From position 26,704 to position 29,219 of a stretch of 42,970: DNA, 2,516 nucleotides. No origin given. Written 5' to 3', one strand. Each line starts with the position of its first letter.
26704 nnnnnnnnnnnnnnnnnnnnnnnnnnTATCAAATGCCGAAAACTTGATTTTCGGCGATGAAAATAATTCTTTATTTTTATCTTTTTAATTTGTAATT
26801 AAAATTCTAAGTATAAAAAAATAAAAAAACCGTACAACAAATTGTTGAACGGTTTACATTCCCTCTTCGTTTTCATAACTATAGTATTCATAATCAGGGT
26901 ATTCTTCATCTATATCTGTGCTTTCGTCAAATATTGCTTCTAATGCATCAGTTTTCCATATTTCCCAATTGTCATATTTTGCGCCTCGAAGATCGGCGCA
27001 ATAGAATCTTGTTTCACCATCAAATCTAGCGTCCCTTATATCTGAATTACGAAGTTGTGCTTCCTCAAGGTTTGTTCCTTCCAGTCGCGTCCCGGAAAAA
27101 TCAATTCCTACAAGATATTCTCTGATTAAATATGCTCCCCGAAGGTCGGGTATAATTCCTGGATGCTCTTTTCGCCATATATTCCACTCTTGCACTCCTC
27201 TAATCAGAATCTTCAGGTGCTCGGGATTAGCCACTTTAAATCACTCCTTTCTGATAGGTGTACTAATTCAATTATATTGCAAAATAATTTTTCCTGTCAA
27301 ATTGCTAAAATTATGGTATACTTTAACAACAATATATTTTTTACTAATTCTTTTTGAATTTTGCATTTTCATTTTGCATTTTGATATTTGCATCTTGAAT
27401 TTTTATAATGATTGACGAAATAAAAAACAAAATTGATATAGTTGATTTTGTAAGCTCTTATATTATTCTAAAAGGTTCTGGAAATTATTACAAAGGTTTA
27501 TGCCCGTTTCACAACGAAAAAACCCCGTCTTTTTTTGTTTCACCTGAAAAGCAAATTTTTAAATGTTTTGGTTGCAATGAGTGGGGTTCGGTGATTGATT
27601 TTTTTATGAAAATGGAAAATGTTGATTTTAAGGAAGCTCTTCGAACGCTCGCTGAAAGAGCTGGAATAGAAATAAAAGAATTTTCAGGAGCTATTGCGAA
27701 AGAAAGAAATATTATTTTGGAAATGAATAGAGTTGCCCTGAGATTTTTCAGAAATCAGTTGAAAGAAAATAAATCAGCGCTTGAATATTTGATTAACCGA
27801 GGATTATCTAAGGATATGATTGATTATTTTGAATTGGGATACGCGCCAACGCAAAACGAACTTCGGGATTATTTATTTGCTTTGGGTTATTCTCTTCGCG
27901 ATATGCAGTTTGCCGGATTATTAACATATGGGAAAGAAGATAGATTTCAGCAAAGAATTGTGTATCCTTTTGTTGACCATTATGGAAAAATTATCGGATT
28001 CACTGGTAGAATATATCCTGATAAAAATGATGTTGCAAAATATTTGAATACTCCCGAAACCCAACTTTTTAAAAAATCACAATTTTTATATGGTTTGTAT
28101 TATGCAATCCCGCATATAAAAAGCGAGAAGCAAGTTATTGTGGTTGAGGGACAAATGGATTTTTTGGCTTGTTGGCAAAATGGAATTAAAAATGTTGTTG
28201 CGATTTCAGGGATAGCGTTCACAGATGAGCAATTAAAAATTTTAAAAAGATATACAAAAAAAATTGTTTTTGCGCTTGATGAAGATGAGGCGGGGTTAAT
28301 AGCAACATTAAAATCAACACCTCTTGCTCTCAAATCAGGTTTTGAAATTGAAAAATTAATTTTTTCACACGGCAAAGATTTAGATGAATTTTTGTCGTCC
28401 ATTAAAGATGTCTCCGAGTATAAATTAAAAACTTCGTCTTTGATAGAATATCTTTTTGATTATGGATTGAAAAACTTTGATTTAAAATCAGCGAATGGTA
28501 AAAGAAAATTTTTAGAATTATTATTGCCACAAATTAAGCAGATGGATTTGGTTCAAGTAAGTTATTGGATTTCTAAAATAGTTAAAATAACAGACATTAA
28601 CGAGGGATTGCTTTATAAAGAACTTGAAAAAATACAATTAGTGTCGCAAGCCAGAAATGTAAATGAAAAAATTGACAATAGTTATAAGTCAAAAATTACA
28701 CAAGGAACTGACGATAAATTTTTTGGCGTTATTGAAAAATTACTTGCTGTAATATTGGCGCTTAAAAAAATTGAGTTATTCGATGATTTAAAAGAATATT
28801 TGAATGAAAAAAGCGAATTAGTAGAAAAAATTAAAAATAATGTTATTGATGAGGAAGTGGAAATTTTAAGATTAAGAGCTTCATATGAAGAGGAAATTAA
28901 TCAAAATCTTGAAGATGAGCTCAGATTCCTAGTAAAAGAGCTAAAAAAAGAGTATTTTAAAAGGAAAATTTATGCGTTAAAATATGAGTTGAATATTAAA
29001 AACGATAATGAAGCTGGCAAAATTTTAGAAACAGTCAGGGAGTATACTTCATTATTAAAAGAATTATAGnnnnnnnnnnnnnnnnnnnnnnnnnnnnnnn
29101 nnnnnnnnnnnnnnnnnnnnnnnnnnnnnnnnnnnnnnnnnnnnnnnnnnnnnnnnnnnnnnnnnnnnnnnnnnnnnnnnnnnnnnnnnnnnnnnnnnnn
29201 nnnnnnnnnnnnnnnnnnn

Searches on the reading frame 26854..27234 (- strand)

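Call 11: search_protein_families(library=pfam, proteins=[window:26854-27234:-])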
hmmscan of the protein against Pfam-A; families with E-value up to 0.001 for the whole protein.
window:26854-27234:- (126 aa): 2 families
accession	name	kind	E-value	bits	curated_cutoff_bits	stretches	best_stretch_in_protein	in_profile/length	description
PF00805.28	Pentapeptide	-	1.4e-09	37.7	20.2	1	41-73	3-35/40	Pentapeptide repeats (8 copies)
PF13576.12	Pentapeptide_3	-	7.1e-06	26.6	27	1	44-78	9-45/48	Pentapeptide repeats (9 copies)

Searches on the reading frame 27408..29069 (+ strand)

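Call 11: search_protein_families(library=pfam, proteins=[window:27408-29069:+])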
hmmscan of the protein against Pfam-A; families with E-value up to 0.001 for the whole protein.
window:27408-29069:+ (553 aa): 7 families
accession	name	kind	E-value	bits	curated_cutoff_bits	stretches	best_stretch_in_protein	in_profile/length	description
PF01807.25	Zn_ribbon_DnaG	-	3.5e-36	123.4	24.9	1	1-90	5-94/98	CHC2 zinc finger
PF08275.17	DNAG_N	-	5.1e-33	114.3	26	1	113-233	1-127/128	DNA primase catalytic core, N-terminal domain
PF13155.12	Toprim_2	-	6e-22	78.3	22.1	1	244-329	1-88/88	Toprim-like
PF13662.12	Toprim_4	-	4.4e-15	56.1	25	1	242-315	2-82/85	Toprim domain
PF01751.28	Toprim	-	5.5e-08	33.3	23.1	1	242-301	1-74/96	Toprim domain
PF10410.14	DnaB_bind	-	1.5e-05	25.6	20.6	1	346-380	1-36/56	DnaB-helicase binding domain of primase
PF13362.12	Toprim_3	-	0.00083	20.2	27.2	0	243-330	2-90/95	Toprim domain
